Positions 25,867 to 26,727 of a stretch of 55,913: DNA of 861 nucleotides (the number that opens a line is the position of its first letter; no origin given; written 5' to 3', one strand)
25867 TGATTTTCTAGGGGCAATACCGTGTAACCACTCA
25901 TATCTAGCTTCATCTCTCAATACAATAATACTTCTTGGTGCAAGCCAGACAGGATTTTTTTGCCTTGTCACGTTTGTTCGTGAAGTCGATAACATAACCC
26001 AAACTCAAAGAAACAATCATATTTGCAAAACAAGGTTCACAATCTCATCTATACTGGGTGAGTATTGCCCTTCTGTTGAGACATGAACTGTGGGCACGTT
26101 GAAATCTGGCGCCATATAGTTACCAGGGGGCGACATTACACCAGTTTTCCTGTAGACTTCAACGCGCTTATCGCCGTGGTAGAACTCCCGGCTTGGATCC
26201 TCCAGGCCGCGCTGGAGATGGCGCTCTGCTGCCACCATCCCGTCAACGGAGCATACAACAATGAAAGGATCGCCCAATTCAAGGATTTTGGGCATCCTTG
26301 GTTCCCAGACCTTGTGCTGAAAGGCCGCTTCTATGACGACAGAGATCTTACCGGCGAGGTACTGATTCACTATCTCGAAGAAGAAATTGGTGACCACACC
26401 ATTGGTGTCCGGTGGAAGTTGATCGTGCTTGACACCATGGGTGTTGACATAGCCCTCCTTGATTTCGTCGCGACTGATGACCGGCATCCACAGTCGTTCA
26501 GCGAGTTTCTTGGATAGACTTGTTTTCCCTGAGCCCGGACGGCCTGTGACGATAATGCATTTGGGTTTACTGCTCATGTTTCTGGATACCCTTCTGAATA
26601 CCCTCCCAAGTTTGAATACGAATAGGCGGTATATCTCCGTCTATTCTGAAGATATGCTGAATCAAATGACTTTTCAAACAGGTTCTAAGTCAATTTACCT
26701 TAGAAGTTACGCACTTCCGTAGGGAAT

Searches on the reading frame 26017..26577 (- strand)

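Call 77: search_protein_families(library=pfam, proteins=[window:26017-26577:-], max_evalue=1e-8)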
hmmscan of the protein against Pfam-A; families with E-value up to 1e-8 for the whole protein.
window:26017-26577:- (186 aa): 1 family
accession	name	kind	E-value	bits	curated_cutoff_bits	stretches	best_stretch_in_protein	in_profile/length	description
PF13671.12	AAA_33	-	6.7e-12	46.4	27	1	8-130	2-125/143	AAA domain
